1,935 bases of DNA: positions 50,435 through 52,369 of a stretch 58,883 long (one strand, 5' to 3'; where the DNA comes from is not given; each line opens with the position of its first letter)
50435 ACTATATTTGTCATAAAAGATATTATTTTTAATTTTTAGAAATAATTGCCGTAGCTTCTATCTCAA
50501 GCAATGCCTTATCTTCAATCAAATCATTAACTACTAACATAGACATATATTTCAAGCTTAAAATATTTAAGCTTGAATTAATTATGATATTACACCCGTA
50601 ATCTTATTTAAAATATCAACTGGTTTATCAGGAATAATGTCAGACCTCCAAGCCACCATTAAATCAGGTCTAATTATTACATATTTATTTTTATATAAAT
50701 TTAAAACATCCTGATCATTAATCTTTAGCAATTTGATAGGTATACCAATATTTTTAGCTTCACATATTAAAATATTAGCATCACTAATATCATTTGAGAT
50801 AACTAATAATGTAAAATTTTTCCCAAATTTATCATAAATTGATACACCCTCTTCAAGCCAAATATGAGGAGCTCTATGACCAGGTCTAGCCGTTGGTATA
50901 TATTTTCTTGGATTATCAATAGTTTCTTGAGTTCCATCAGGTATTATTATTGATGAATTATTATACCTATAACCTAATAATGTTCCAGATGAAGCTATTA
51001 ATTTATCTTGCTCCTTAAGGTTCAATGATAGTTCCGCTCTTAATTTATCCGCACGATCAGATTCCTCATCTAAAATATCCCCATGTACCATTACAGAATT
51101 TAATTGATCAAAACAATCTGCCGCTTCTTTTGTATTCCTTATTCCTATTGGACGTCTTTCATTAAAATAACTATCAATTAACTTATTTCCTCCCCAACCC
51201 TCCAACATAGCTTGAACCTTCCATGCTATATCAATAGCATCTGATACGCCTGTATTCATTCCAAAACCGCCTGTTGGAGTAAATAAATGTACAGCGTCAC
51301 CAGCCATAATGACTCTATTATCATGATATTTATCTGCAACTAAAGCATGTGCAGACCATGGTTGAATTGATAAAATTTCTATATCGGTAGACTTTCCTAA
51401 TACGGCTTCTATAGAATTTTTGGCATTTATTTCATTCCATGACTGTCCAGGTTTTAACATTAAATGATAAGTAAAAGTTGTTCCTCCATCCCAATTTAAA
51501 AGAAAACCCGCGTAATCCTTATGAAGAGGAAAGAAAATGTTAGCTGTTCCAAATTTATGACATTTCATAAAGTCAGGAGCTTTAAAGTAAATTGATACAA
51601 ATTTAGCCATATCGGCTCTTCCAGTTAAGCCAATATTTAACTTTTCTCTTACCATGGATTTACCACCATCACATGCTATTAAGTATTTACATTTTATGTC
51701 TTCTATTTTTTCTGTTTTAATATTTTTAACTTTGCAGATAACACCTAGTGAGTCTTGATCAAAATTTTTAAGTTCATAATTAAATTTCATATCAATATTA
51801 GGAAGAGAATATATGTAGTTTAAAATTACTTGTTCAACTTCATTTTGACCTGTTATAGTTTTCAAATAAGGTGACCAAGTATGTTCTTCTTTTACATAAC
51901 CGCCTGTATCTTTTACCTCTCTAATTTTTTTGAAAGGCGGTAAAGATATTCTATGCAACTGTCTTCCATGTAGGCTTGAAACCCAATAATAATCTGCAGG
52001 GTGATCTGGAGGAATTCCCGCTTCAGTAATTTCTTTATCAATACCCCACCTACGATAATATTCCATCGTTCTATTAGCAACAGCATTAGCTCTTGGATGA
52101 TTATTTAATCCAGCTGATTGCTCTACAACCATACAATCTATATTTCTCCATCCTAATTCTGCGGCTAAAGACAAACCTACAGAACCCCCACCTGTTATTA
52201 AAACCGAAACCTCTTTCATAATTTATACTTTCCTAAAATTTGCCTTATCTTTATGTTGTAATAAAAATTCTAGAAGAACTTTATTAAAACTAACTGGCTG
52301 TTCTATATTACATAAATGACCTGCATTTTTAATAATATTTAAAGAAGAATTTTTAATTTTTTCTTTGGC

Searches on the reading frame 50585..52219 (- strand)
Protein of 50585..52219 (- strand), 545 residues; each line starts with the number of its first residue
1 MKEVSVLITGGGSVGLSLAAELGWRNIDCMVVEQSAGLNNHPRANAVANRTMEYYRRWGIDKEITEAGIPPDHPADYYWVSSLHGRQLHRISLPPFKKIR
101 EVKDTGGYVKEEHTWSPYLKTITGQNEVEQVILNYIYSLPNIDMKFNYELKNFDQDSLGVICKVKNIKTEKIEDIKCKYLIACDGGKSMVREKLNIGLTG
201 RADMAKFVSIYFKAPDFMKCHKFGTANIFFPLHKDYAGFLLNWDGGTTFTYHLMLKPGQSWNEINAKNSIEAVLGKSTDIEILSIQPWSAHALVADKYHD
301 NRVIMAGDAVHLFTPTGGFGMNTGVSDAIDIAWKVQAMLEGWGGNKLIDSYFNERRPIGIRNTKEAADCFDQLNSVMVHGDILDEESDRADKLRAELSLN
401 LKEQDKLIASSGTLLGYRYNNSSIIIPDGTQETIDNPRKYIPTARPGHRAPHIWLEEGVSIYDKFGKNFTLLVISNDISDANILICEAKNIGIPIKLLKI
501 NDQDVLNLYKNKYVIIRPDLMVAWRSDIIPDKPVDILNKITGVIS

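Call 54: search_protein_families(library=ncbifam, proteins=[window:50585-52219:-], max_evalue=1e-10)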
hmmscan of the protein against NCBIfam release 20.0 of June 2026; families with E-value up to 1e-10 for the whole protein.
window:50585-52219:- (545 aa): 25 families
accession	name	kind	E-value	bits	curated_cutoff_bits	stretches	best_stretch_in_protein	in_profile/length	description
NF004780.0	PRK06126.1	subfamily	7.3e-164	546.1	445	1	3-543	8-546/552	hypothetical protein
NF046069.1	AkvoneHdxseRdmE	equivalog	1.5e-78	264.8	700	1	6-540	1-515/521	aklavinone 12-hydroxylase RdmE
NF046068.1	AkvoneHdxseDnrF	equivalog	9.2e-72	242.3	650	1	6-472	1-439/439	aklavinone 12-hydroxylase DnrF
NF045577.1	FAD_mono_MbnF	equivalog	5.9e-70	236.3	800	1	2-538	3-521/531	methanobactin biosynthesis FAD monooxygenase MbnF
NF004832.0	PRK06184.1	subfamily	6.3e-48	163.8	476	1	2-523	5-480/506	hypothetical protein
NF006002.0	PRK08132.1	subfamily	1.8e-43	148.7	416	1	125-505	126-492/552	FAD-dependent oxidoreductase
NF004831.0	PRK06183.1-5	equivalog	3.4e-43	147.9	546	1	3-357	8-337/568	bifunctional 3-(3-hydroxy-phenyl)propionate/3-hydroxycinnamic acid hydroxylase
NF004829.0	PRK06183.1-3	subfamily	3.9e-39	134.8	390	1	2-523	7-492/520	bifunctional 3-(3-hydroxy-phenyl)propionate/3-hydroxycinnamic acid hydroxylase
NF005303.0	PRK06834.1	subfamily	1.5e-38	132.6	625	1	124-366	98-330/488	hypothetical protein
NF033145.1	rif_monoox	equivalog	1.1e-35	123.5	800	1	293-360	261-328/472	rifampin monooxygenase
NF006092.0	PRK08244.1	equivalog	1.2e-34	119.8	644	1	123-385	97-359/494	monooxygenase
NF004827.0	PRK06183.1-1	equivalog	6.8e-34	117.2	966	1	3-356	15-343/554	bifunctional 3-(3-hydroxy-phenyl)propionate/3-hydroxycinnamic acid hydroxylase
NF004828.0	PRK06183.1-2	equivalog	2.4e-28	98.8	853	1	126-356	114-337/568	bifunctional 3-(3-hydroxy-phenyl)propionate/3-hydroxycinnamic acid hydroxylase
NF006144.0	PRK08294.1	subfamily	1.7e-26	92.7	560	2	2-201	31-223/637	phenol 2-monooxygenase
NF004830.0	PRK06183.1-4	equivalog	2.1e-25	89.2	1135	1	5-357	20-347/617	bifunctional 3-(3-hydroxy-phenyl)propionate/3-hydroxycinnamic acid hydroxylase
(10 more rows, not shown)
